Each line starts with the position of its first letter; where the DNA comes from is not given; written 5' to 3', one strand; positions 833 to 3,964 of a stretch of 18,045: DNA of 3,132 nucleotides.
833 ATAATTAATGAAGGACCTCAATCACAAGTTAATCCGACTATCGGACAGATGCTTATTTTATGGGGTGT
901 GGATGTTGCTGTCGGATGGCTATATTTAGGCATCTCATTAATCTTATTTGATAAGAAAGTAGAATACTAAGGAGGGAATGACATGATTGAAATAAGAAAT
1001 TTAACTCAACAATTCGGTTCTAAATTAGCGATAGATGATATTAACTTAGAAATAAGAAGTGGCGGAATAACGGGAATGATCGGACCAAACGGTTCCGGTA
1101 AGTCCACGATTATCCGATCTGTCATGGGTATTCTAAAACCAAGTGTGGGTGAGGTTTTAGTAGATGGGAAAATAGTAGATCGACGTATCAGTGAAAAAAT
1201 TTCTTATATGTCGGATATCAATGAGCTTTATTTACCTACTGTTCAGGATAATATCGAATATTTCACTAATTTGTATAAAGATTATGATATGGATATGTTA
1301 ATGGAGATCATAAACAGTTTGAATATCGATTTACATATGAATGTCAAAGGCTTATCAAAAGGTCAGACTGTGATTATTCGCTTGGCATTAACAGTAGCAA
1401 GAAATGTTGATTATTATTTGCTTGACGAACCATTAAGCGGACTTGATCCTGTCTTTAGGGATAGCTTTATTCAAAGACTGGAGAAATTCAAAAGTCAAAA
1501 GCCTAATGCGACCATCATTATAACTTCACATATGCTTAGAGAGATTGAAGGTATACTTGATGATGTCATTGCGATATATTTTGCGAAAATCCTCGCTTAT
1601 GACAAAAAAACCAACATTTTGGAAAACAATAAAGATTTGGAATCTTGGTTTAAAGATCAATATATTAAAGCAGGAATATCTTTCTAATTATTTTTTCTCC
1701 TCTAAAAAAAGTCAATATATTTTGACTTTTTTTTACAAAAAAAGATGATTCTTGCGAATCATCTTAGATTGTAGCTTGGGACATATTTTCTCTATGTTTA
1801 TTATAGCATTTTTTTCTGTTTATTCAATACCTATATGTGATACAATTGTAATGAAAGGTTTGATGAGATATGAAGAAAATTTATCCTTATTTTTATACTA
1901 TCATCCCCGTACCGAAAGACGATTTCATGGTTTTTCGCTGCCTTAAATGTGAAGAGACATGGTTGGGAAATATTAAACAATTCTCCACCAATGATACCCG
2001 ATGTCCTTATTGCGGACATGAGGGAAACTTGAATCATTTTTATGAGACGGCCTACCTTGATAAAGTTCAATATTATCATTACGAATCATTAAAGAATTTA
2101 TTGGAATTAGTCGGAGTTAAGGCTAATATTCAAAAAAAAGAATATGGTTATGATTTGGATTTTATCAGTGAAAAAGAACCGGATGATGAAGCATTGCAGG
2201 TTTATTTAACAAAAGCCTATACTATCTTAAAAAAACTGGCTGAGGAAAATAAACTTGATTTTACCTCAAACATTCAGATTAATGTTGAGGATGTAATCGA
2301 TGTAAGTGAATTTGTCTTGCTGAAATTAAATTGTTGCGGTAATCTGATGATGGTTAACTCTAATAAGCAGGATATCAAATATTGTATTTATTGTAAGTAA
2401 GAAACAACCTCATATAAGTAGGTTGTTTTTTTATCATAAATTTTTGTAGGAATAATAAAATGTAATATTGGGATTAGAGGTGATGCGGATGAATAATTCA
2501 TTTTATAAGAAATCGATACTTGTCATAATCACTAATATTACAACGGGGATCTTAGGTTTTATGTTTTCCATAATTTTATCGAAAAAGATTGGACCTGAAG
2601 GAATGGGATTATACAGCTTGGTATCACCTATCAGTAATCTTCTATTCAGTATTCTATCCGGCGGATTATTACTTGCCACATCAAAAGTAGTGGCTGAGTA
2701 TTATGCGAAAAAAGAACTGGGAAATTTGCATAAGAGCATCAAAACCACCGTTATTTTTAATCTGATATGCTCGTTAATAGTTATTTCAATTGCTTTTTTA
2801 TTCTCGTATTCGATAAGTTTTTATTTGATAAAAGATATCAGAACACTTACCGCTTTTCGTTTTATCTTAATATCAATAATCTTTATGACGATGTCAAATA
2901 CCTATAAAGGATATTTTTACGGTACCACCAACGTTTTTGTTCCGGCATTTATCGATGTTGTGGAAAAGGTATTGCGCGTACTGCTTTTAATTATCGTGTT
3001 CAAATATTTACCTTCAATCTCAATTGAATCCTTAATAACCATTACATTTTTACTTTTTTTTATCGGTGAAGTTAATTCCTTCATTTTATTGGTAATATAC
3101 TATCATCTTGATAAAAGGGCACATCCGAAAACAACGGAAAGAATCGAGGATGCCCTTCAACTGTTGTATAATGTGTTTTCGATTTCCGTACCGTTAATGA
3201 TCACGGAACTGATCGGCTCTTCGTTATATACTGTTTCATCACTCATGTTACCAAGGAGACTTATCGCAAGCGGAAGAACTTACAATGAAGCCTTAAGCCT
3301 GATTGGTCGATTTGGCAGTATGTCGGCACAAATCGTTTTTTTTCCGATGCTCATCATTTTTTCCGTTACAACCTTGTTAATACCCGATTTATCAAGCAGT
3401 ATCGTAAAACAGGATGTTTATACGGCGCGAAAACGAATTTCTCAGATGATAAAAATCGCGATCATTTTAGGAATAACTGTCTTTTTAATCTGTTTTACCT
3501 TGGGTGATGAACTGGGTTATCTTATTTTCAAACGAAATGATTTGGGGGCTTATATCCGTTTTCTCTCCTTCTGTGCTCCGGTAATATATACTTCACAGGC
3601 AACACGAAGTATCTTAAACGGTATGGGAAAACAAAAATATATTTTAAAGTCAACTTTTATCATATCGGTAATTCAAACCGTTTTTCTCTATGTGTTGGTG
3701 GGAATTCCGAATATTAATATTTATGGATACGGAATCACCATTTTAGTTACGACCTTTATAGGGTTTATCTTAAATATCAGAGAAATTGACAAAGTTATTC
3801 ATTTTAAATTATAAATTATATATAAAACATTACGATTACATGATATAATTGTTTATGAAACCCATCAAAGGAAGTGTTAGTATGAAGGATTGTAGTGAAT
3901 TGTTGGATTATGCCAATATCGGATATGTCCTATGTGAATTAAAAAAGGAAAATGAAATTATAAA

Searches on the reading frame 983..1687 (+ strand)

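Call 16: search_protein_families(library=pfam, proteins=[window:983-1687:+], max_evalue=0.00001)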
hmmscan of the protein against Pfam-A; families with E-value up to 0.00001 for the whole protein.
window:983-1687:+ (234 aa): 3 families
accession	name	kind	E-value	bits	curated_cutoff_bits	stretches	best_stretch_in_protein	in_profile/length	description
PF00005.33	ABC_tran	-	6.9e-21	75.7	25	1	18-151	2-136/137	ABC transporter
PF13304.12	AAA_21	-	1.2e-12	48.9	27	1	123-183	237-298/304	AAA domain, putative AbiEii toxin, Type IV TA system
PF02463.25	SMC_N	-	4.4e-08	33.3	40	1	27-200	24-213/220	RecF/RecN/SMC N terminal domain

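Call 31: search_protein_families(library=ncbifam, proteins=[window:983-1687:+], max_evalue=0.001)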
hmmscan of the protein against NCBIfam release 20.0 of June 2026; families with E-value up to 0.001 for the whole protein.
window:983-1687:+ (234 aa): 188 families (the best 25 are shown)
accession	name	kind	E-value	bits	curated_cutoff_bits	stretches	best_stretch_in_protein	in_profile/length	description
NF047565.1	PSM_export_PmtA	equivalog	1.3e-34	119.8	350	1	2-217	3-220/282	phenol-soluble modulin export ABC transporter ATP-binding protein PmtA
NF033858.1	ABC2_perm_RbbA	equivalog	1.7e-31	109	1050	1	2-219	267-493/909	ribosome-associated ATPase/putative transporter RbbA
TIGR03740.1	galliderm_ABC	subfamily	2.1e-31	109.3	309.75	1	3-225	2-220/223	lantibiotic protection ABC transporter ATP-binding subunit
TIGR03522.1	GldA_ABC_ATP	equivalog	3.5e-31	108.8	402.6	1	2-217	3-224/301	gliding motility-associated ABC transporter ATP-binding subunit GldA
TIGR04521.1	ECF_ATPase_2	equivalog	1.9e-29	102.6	330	1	13-221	17-241/279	energy-coupling factor transporter ATPase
TIGR01188.1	drrA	subfamily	7.5e-29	101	312.45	1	10-212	2-211/302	daunorubicin resistance ABC transporter, ATP-binding protein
TIGR03375.1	type_I_sec_LssB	subfamily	1.8e-27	96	693.1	1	4-217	468-693/696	type I secretion system permease/ATPase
TIGR04406.1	LPS_export_lptB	equivalog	2.1e-27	96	240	1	2-223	2-233/239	LPS export ABC transporter ATP-binding protein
TIGR02315.1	ABC_phnC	equivalog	2.2e-25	89.5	266.1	2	1-73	1-74/243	phosphonate ABC transporter ATP-binding protein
TIGR00972.1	3a0107s01c2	equivalog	1.9e-24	86.4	343.2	1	2-219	2-237/248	phosphate ABC transporter ATP-binding protein PstB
TIGR04520.1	ECF_ATPase_1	equivalog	2.4e-24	86.2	315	1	2-221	1-232/269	energy-coupling factor transporter ATPase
NF010158.0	PRK13637.1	equivalog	3.8e-24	85.3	390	1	13-221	19-241/287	energy-coupling factor transporter ATPase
TIGR01186.1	proV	subfamily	1.2e-23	83.9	326.6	1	11-217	3-222/363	betaine/proline/choline family ABC transporter ATP-binding protein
NF053840.1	MnTportMntADein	equivalog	6.2e-23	81.6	400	2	1-77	1-75/240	manganese ABC transporter ATP-binding protein MntA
NF041774.1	tung_ATPbind_TupC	equivalog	6.2e-23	81.3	400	1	2-217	1-220/319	tungstate ABC transporter ATP-binding protein TupC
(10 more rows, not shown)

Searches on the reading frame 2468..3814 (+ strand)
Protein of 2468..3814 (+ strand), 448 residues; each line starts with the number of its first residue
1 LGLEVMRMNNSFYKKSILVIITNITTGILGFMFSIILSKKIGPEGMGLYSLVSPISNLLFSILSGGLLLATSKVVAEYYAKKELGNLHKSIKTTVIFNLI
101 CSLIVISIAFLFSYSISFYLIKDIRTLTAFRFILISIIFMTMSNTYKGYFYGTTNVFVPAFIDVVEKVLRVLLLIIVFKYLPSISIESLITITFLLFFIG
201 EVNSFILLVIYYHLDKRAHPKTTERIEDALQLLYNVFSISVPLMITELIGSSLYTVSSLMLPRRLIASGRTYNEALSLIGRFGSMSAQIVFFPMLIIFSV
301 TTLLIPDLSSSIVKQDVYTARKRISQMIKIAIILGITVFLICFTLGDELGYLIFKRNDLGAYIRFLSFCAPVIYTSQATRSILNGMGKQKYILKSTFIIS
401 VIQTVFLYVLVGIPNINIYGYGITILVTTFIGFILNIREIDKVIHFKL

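Call 16: search_protein_families(library=pfam, proteins=[window:2468-3814:+], max_evalue=0.00001)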
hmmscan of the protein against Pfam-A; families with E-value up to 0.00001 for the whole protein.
window:2468-3814:+ (448 aa): 2 families
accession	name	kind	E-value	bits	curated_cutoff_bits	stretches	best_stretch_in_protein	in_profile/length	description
PF01943.22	Polysacc_synt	-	6.8e-22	78.6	28.2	1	14-309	3-271/274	Polysaccharide biosynthesis protein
PF01554.23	MatE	-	5.2e-16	59.2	24.9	1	20-173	3-158/161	MatE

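Call 31: search_protein_families(library=ncbifam, proteins=[window:2468-3814:+], max_evalue=0.001)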
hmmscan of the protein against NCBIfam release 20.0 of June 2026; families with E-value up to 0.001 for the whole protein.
window:2468-3814:+ (448 aa): 3 families
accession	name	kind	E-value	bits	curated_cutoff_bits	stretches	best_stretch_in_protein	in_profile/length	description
TIGR02900.1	spore_V_B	equivalog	9.5e-124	413.8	372.3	1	12-447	1-438/488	stage V sporulation protein B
TIGR00797.1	matE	subfamily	1.2e-10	40.8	147.4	2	19-261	2-241/396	MATE family efflux transporter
TIGR01695.1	murJ_mviN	equivalog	0.0003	19.6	235.55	1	12-358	2-338/506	murein biosynthesis integral membrane protein MurJ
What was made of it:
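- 2468..3814 (+): Context: spoVB, the syntenic anchor. In other genomes ORF2 converges directly on its 3' end. TIGR02900 413.8 bits > 372.3 (call 31).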

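Call 33: find_homologous_proteins(query=window:2468-3814:+, max_evalue=1e-60)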
Query window:2468-3814:+ (448 aa): 205 proteins with E <= 1e-60 among 8000 candidates; the best 120 are listed.
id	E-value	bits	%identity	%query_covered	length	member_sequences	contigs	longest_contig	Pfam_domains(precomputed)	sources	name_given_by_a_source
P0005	1.7e-266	902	100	98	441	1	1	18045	PF01943.23,PF01554.24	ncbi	-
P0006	1.1e-173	596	65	99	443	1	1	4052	PF01943.23,PF01554.24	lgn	-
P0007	3.1e-172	592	65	98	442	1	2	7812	PF01943.23,PF01554.24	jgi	-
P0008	2.8e-169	582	65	98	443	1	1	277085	PF01943.23,PF01554.24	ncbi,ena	-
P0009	1.8e-167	576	64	98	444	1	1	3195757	PF01943.23,PF01554.24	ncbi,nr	ncbi:stage V sporulation protein B [Mycoplasmatota bacterium]|nr:stage V sporulation protein B [Myco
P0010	4.8e-166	571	62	98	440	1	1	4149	PF01943.23,PF01554.24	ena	-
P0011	3.4e-164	565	61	98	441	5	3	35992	PF01943.23,PF01554.24,PF03023.20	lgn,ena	-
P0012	1.6e-162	560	63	97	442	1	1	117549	PF01943.23,PF01554.24,PF03023.20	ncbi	-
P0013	3.0e-161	555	61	98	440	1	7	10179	PF01943.23,PF01554.24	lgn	-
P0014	2.7e-153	529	58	98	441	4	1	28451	PF01943.23,PF01554.24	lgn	-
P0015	9.1e-144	498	54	98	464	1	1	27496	PF01943.23,PF01554.24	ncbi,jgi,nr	ncbi:MAG: spoVB [Haloplasmataceae bacterium]|jgi:stage V sporulation protein B|nr:spoVB [Haloplasmat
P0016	7.9e-142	491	56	97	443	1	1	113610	PF01943.23,PF01554.24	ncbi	-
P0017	3.0e-128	447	50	98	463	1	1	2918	PF01943.23,PF01554.24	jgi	jgi:stage V sporulation protein B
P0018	6.3e-128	446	49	99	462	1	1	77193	PF01943.23,PF01554.24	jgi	jgi:stage V sporulation protein B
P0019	2.2e-122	427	47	98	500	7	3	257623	PF01943.23,PF01554.24,PF03023.20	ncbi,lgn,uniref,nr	ncbi:stage V sporulation protein B [Desnuesiella massiliensis]|uniref:stage V sporulation protein B 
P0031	3.8e-115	404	47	98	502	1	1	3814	PF01943.23,PF01554.24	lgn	-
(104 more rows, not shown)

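Call 34: find_encoding_contigs(protein=P0009, flank=10000, max_places=1)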
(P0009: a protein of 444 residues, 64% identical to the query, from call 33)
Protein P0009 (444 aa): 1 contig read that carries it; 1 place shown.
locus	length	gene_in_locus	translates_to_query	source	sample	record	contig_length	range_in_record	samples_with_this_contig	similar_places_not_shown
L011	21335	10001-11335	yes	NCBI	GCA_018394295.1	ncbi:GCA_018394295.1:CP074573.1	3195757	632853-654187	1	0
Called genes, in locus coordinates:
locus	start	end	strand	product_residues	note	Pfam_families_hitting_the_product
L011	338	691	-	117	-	PF05717:TnpB_IS66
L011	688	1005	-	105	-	-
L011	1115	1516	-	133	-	PF09946:DUF2178 (weak)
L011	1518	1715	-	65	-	PF12844:HTH_19, PF13560:HTH_31 (weak), PF01381:HTH_3, PF13443:HTH_26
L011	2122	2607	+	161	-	-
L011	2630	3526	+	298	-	PF00165:HTH_AraC (weak), PF12833:HTH_18, PF00165:HTH_AraC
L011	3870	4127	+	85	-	PF09855:Zn_ribbon_13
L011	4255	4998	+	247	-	-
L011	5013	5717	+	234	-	PF02463:SMC_N (faint), PF00005:ABC_tran, PF13304:AAA_21 (weak)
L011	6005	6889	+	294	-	PF00005:ABC_tran, PF13304:AAA_21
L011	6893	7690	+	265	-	PF12679:ABC2_membrane_2, PF13346:ABC2_membrane_5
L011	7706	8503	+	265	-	PF01061:ABC2_membrane, PF12679:ABC2_membrane_2, PF12730:ABC2_membrane_4 (weak)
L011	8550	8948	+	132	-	PF02537:CRCB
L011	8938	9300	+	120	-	PF02537:CRCB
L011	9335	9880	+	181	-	-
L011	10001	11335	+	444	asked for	PF01943:Polysacc_synt, PF01554:MatE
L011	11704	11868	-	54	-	-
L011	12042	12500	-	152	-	-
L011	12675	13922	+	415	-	PF01663:Phosphodiest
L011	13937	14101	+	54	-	-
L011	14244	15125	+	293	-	PF01545:Cation_efflux, PF16916:ZT_dimer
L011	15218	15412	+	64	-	PF13459:Fer4_15, PF13370:Fer4_13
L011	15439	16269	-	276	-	PF00702:Hydrolase (faint), PF08282:Hydrolase_3, PF05116:S6PP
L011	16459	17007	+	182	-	PF01048:PNP_UDP_1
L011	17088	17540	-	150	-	PF01325:Fe_dep_repress, PF02742:Fe_dep_repr_C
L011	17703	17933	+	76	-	PF04023:FeoA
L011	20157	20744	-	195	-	PF09858:DUF2085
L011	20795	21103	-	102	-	-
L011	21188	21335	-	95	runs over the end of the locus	PF13240:Zn_Ribbon_1 (weak)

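Call 35: find_encoding_contigs(protein=P0008, flank=10000, max_places=1)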
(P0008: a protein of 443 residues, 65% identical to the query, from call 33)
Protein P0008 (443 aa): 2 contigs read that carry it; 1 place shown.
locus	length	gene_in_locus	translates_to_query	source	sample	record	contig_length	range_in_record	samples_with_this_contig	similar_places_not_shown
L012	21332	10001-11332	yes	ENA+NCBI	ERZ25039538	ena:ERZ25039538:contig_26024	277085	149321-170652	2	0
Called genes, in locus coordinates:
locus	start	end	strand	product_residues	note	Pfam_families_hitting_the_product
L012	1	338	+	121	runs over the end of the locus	PF02152:FolB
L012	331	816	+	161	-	PF01288:HPPK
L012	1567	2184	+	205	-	PF00440:TetR_N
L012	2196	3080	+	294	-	PF00005:ABC_tran, PF13304:AAA_21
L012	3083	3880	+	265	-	PF12679:ABC2_membrane_2, PF13346:ABC2_membrane_5 (weak)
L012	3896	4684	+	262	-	PF12679:ABC2_membrane_2, PF01061:ABC2_membrane, PF12698:ABC2_membrane_3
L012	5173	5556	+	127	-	PF02537:CRCB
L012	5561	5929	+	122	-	PF02537:CRCB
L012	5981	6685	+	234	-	PF00005:ABC_tran, PF02463:SMC_N (weak)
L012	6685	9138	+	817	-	PF12704:MacB_PCD, PF02687:FtsX, PF12704:MacB_PCD, PF02687:FtsX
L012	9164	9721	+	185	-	-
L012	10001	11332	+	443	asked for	PF01554:MatE, PF01943:Polysacc_synt, PF01554:MatE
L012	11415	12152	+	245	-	PF00753:Lactamase_B, PF19583:ODP (faint), PF23023:Anti-Pycsar_Apyc1 (weak)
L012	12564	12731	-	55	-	-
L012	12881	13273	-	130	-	-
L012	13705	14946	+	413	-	PF01676:Metalloenzyme (faint), PF01663:Phosphodiest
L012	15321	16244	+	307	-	PF19300:BPD_transp_1_N, PF00528:BPD_transp_1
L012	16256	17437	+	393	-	PF12911:OppC_N, PF00528:BPD_transp_1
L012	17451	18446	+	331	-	PF00005:ABC_tran, PF02463:SMC_N (faint), PF13304:AAA_21 (weak), PF08352:oligo_HPY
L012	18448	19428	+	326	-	PF00005:ABC_tran, PF08352:oligo_HPY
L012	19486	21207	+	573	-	PF00496:SBP_bac_5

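Call 36: find_encoding_contigs(protein=P0012, flank=10000, max_places=1)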
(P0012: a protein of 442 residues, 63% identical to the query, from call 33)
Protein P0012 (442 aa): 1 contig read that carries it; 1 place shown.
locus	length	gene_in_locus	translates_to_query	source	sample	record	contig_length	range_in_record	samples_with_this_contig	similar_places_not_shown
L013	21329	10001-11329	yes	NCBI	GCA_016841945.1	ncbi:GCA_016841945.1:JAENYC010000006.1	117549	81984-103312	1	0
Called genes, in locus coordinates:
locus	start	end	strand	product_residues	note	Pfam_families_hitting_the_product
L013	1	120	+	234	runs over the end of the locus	PF02463:SMC_N (faint), PF13476:AAA_23 (weak), PF00005:ABC_tran, PF13304:AAA_21 (weak)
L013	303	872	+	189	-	PF01227:GTP_cyclohydroI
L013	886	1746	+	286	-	PF00809:Pterin_bind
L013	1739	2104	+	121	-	PF02152:FolB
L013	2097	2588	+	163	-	PF01288:HPPK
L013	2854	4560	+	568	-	PF03485:Arg_tRNA_synt_N, PF00750:tRNA-synt_1d, PF05746:DALR_1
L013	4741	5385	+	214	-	PF21256:TetR_C_5-like (faint), PF00440:TetR_N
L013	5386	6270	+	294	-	PF00005:ABC_tran, PF13304:AAA_21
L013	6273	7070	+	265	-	PF12679:ABC2_membrane_2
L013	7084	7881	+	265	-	PF01061:ABC2_membrane, PF12679:ABC2_membrane_2, PF12730:ABC2_membrane_4 (weak), PF12698:ABC2_membrane_3, PF13346:ABC2_membrane_5 (weak)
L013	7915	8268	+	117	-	PF02537:CRCB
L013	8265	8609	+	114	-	PF02537:CRCB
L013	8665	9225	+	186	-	-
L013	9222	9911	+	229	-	PF00106:adh_short, PF08659:KR, PF01370:Epimerase (weak), PF13561:adh_short_C2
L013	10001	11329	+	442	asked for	PF01554:MatE, PF01943:Polysacc_synt, PF03023:MurJ (faint), PF01554:MatE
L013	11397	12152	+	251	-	PF23023:Anti-Pycsar_Apyc1 (weak), PF00753:Lactamase_B, PF19583:ODP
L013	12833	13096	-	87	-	-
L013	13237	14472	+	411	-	PF01663:Phosphodiest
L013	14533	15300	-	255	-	PF00561:Abhydrolase_1, PF12146:Hydrolase_4, PF00561:Abhydrolase_1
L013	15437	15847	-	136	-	-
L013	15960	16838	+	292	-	PF01545:Cation_efflux, PF16916:ZT_dimer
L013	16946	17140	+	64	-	PF25160:LdpA_Fe-S-bd (faint), PF00037:Fer4 (faint), PF13459:Fer4_15, PF13370:Fer4_13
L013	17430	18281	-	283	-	PF00702:Hydrolase (faint), PF08282:Hydrolase_3, PF05116:S6PP (weak)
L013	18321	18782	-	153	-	PF01325:Fe_dep_repress, PF02742:Fe_dep_repr_C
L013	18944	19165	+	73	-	PF04023:FeoA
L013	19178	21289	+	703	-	PF03193:RsgA_GTPase (faint), PF01926:MMR_HSR1, PF02421:FeoB_N, PF17910:FeoB_Cyto, PF07670:Gate, PF07664:FeoB_C, PF07670:Gate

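Call 37: find_encoding_contigs(protein=P0016, flank=10000, max_places=1)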
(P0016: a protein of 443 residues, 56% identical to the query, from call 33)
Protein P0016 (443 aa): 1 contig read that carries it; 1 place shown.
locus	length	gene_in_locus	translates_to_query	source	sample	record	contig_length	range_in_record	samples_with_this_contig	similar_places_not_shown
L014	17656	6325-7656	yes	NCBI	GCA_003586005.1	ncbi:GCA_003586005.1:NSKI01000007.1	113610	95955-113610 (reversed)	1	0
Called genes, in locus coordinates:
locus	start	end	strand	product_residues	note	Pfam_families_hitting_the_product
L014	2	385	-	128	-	?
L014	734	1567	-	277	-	PF20247:DUF6602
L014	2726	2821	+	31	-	-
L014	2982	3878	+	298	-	PF18899:DUF5655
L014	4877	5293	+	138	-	PF00293:NUDIX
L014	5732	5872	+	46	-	PF09855:Zn_ribbon_13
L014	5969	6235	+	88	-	-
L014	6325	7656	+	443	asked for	PF01554:MatE, PF01943:Polysacc_synt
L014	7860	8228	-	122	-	PF12844:HTH_19, PF13560:HTH_31 (weak), PF01381:HTH_3, PF13443:HTH_26 (faint), PF00376:MerR (faint)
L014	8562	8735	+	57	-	-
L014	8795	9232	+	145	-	-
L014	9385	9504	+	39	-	-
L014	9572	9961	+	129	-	PF11367:Tail_completion_gp17 (weak)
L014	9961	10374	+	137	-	PF06199:Phage_tail_2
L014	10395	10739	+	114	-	-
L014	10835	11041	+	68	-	-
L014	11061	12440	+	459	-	-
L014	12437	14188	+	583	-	-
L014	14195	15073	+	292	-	-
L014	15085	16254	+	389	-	PF07591:PT-HINT (weak)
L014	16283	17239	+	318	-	-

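Call 40: find_encoding_contigs(protein=P0011, flank=6000, max_places=1)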
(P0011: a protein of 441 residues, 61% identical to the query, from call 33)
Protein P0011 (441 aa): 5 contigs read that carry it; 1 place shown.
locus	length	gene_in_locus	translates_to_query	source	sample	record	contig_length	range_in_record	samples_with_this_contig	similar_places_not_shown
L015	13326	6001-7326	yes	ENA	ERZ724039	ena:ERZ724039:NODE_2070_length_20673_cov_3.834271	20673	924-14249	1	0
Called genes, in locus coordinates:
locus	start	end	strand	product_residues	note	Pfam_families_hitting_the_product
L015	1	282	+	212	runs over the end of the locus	-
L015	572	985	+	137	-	PF02556:SecB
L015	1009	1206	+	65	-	PF09855:Zn_ribbon_13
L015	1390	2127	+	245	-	-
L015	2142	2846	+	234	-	PF02463:SMC_N (weak), PF13555:AAA_29 (faint), PF00005:ABC_tran, PF13304:AAA_21 (weak)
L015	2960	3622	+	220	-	-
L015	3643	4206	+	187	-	PF01227:GTP_cyclohydroI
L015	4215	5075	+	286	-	PF00809:Pterin_bind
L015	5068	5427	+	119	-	PF02152:FolB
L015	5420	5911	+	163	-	PF01288:HPPK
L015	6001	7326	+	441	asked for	PF01554:MatE, PF01943:Polysacc_synt, PF03023:MurJ (faint), PF01554:MatE (weak)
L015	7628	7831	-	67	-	-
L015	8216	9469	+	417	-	PF01663:Phosphodiest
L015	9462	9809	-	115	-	-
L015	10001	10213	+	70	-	PF13370:Fer4_13, PF13459:Fer4_15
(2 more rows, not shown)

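Call 41: find_encoding_contigs(protein=P0014, flank=6000, max_places=1)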
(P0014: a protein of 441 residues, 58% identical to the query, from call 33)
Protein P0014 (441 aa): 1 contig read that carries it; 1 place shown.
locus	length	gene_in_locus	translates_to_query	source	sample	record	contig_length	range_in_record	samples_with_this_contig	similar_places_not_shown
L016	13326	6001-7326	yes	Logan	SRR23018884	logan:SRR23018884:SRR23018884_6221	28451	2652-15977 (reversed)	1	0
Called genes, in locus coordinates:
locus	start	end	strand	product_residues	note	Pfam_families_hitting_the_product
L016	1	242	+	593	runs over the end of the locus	PF13522:GATase_6, PF13537:GATase_7, PF01380:SIS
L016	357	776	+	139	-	PF02556:SecB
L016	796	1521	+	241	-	-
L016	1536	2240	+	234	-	PF02463:SMC_N (faint), PF13476:AAA_23 (faint), PF13555:AAA_29 (weak), PF00005:ABC_tran, PF13304:AAA_21 (faint)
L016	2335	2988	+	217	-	-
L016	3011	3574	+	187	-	PF01227:GTP_cyclohydroI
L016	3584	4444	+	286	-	PF00809:Pterin_bind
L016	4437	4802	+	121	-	PF02152:FolB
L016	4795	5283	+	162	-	PF01288:HPPK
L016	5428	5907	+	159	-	-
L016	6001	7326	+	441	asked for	PF01554:MatE, PF01943:Polysacc_synt, PF01554:MatE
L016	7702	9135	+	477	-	PF01663:Phosphodiest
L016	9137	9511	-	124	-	-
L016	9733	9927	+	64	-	PF13459:Fer4_15, PF13370:Fer4_13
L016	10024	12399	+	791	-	PF08447:PAS_3 (faint), PF00990:GGDEF, PF00563:EAL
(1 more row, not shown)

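Call 42: find_encoding_contigs(protein=P0015, flank=6000, max_places=1)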
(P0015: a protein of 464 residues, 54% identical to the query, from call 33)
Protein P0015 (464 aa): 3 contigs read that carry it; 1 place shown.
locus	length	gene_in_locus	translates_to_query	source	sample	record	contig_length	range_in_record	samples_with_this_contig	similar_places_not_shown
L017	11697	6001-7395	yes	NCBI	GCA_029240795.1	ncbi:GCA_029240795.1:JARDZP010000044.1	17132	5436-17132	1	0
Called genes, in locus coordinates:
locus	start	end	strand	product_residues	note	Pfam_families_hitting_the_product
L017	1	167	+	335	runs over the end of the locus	PF00389:2-Hacid_dh (weak), PF02826:2-Hacid_dh_C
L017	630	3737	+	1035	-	PF00133:tRNA-synt_1, PF09334:tRNA-synt_1g, PF08264:Anticodon_1, PF19302:DUF5915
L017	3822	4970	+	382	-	PF02595:Gly_kinase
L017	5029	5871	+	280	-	-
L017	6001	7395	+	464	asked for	PF01554:MatE, PF01943:Polysacc_synt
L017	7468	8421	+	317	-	PF00389:2-Hacid_dh, PF02826:2-Hacid_dh_C, PF03446:NAD_binding_2 (weak)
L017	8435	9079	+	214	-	-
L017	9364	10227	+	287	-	-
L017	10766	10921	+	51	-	-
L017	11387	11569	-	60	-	-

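Call 43: find_encoding_contigs(protein=P0007, flank=6000, max_places=1)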
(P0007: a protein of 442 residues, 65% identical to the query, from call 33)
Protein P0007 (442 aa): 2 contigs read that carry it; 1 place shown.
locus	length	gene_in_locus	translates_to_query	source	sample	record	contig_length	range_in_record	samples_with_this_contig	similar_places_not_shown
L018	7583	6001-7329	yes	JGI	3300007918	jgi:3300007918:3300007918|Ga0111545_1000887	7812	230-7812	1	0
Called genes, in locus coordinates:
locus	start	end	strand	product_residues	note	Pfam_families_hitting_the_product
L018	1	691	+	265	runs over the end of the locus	PF00005:ABC_tran, PF02463:SMC_N, PF13304:AAA_21 (faint)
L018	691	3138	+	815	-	PF02687:FtsX, PF12704:MacB_PCD (weak), PF02687:FtsX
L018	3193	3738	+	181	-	-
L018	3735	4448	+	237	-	PF00106:adh_short, PF08659:KR (weak), PF13561:adh_short_C2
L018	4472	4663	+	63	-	PF09962:DUF2196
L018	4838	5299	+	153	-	-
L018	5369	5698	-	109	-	-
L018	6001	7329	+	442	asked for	PF01554:MatE, PF01943:Polysacc_synt, PF01554:MatE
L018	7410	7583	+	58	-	?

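Call 83: search_protein_families(library=pfam, proteins=[L011:12042-12500:-, L012:12881-13273:-, L013:12833-13096:-], max_evalue=1)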
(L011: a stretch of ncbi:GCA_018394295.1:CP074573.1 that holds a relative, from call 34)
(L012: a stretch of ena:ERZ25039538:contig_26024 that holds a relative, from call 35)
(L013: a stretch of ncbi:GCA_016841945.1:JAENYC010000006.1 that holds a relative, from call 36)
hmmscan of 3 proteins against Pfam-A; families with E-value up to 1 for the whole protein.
L011:12042-12500:- (152 aa): 0 families

L012:12881-13273:- (130 aa): 1 family
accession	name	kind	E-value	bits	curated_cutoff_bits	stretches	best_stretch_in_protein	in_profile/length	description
PF20245.3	DUF6600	-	0.48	11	27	0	35-84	12-62/102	Family of unknown function (DUF6600)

L013:12833-13096:- (87 aa): 0 families
